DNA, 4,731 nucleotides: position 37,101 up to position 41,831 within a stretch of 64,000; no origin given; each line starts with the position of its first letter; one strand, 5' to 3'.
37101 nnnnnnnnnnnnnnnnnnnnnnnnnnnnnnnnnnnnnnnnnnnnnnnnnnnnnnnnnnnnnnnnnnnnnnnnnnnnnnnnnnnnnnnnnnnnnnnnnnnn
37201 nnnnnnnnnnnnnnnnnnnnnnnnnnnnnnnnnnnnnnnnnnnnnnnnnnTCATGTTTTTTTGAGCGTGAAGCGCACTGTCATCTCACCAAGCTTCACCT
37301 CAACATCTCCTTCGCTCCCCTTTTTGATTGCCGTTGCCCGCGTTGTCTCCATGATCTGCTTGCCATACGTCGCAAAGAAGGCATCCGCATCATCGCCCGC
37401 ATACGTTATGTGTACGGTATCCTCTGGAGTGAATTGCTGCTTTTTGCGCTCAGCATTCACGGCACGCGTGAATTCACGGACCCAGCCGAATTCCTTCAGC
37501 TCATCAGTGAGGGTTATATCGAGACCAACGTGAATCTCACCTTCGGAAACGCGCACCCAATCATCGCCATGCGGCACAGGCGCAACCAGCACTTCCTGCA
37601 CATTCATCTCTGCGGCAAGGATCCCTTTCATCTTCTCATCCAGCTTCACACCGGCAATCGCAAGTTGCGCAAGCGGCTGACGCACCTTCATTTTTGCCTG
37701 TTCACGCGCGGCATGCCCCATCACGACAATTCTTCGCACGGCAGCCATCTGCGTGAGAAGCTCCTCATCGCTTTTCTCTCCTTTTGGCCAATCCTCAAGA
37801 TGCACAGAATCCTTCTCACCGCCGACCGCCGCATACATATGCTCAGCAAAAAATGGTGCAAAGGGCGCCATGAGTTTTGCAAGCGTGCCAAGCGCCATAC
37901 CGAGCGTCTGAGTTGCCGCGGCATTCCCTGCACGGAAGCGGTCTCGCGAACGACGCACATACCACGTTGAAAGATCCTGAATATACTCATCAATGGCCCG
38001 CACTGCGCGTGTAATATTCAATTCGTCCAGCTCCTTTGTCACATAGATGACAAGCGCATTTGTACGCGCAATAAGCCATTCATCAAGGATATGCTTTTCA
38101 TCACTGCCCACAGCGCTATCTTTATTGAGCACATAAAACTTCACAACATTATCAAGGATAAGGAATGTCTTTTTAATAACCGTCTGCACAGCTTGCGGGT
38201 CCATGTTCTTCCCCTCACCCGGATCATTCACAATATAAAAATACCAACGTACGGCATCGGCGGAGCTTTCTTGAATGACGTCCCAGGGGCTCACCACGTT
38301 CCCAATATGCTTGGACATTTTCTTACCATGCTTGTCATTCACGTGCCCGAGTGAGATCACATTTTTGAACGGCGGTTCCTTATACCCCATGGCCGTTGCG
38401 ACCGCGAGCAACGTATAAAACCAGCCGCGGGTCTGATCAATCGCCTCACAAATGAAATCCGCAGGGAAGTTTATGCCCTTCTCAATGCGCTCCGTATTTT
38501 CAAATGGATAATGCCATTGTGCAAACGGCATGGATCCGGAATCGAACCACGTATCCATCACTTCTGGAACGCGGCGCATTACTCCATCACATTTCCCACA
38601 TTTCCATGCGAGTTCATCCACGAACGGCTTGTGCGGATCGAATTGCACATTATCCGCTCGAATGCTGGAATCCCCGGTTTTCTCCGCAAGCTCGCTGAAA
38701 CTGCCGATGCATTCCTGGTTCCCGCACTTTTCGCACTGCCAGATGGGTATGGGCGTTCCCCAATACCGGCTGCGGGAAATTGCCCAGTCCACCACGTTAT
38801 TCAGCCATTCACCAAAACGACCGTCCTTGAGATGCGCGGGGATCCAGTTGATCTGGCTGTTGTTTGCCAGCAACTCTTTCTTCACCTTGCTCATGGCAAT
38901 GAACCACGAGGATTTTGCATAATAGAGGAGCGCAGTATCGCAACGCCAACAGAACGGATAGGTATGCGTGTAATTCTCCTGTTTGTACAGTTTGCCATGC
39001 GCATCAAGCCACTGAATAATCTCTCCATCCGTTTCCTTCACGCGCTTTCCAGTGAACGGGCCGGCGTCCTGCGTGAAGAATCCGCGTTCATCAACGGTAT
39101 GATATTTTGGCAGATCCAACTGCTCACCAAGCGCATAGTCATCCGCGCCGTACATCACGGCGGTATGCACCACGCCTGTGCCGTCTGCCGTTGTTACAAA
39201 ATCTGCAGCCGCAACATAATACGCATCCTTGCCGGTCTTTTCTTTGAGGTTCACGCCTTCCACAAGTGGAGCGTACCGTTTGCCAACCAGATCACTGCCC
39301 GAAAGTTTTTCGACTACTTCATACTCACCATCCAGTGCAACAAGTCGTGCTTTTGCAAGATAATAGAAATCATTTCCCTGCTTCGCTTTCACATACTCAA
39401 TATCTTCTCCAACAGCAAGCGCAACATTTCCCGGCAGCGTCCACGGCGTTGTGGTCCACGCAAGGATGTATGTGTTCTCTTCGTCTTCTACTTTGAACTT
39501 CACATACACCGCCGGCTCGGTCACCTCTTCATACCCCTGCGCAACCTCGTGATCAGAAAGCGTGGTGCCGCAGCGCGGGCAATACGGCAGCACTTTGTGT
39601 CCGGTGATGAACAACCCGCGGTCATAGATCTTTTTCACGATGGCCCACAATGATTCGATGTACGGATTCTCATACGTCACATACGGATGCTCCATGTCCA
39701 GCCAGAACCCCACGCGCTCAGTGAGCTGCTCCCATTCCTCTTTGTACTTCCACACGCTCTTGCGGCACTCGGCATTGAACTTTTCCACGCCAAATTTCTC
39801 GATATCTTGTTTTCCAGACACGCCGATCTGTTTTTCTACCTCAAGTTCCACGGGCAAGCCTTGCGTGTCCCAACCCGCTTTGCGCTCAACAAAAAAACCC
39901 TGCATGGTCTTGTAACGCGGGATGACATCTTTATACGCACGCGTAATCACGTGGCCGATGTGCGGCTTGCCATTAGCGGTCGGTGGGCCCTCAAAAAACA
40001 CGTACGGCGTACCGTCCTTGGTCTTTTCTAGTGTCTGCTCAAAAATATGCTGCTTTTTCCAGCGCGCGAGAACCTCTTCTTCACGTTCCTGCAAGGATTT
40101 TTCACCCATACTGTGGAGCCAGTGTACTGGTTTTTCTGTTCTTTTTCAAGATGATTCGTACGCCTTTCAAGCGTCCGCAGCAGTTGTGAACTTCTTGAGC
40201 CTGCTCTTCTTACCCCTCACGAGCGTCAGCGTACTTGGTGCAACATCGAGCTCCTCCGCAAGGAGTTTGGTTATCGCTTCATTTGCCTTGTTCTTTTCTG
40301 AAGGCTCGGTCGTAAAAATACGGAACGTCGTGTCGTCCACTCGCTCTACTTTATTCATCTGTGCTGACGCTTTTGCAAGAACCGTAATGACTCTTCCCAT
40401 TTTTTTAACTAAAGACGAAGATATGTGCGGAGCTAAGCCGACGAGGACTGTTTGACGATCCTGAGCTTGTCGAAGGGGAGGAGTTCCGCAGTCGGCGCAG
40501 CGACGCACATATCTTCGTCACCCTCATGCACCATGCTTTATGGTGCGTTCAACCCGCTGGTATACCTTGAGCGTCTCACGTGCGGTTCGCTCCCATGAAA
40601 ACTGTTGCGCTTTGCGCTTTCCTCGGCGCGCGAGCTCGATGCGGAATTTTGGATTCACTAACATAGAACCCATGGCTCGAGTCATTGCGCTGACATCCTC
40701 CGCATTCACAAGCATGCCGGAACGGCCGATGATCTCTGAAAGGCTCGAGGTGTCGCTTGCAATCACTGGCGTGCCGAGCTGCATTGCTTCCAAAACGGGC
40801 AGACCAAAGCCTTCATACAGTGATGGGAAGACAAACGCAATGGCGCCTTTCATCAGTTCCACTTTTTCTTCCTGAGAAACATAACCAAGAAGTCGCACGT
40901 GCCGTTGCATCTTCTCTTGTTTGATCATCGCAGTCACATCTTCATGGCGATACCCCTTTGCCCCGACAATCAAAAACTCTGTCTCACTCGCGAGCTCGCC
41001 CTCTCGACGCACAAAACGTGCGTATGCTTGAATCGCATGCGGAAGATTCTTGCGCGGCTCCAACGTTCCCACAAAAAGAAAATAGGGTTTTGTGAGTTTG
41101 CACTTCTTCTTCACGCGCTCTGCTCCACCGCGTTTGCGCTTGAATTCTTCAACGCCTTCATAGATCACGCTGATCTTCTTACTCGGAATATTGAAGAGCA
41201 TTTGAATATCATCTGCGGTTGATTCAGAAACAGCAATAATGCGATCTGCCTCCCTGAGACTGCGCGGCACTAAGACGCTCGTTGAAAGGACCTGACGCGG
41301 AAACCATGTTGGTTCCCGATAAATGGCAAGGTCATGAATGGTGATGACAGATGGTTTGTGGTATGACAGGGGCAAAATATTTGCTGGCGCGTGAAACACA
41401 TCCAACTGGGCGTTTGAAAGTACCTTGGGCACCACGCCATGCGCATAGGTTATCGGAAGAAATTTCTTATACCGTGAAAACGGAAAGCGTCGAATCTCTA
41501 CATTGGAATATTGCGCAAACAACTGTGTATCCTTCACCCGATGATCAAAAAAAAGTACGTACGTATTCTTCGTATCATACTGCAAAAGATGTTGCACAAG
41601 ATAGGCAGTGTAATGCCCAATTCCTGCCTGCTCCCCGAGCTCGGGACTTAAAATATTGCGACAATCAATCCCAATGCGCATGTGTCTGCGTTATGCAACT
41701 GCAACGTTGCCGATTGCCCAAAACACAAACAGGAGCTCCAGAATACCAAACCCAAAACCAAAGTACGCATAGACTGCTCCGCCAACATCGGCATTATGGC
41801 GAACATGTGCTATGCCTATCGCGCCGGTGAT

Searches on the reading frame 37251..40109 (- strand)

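Call 16: search_protein_families(library=pfam, proteins=[window:37251-40109:-], max_evalue=0.00001)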
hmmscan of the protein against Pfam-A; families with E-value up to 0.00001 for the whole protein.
window:37251-40109:- (952 aa): 4 families
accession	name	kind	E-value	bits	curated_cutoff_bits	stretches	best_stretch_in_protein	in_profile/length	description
PF00133.28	tRNA-synt_1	-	1.9e-122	409.4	22.7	1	13-630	2-407/414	tRNA synthetases class I (I, L, M and V)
PF08264.19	Anticodon_1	-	1.5e-29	103.2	25.1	1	676-814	1-144/148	Anticodon-binding domain of tRNA ligase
PF09334.17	tRNA-synt_1g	-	1.4e-19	70.6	20.1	1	45-190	10-136/391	tRNA synthetases class I (M)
PF19302.4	DUF5915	-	4.8e-14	52.8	27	1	833-951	75-194/195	Domain of unknown function (DUF5915)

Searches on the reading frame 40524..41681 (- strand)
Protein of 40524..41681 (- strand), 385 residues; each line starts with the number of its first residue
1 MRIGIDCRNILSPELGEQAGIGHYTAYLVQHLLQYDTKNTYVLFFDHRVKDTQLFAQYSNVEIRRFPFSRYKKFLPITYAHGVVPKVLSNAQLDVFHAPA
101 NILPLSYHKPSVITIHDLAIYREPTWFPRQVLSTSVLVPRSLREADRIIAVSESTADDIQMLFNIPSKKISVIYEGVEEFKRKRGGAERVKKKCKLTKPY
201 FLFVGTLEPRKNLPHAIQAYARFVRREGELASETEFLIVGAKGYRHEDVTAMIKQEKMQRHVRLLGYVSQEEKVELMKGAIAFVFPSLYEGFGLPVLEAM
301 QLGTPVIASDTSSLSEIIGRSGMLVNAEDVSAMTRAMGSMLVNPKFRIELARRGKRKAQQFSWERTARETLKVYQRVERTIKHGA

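Call 17: search_protein_families(library=pfam, proteins=[window:40524-41681:-], max_evalue=0.00001)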
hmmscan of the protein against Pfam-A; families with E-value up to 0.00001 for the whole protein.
window:40524-41681:- (385 aa): 6 families
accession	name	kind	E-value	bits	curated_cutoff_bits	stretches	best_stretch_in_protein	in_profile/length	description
PF00534.26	Glycos_transf_1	-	1.9e-34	119.1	26.4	1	189-356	6-171/172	Glycosyl transferases group 1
PF13692.12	Glyco_trans_1_4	-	4e-30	105.4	27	1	199-341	2-140/142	Glycosyl transferases group 1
PF20706.3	GT4-conflict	-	5.1e-18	65.6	26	1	143-368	145-383/385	Family 4 Glycosyltransferase in conflict systems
PF13439.12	Glyco_transf_4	-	3.4e-16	60.2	28.5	1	20-178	3-167/170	Glycosyltransferase Family 4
PF13524.12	Glyco_trans_1_2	-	1.7e-06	28.5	25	1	233-371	14-143/144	Glycosyl transferase-like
PF13579.12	Glyco_trans_4_4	-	7.5e-06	26.8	29.7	0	59-174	38-156/158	Glycosyl transferase 4-like domain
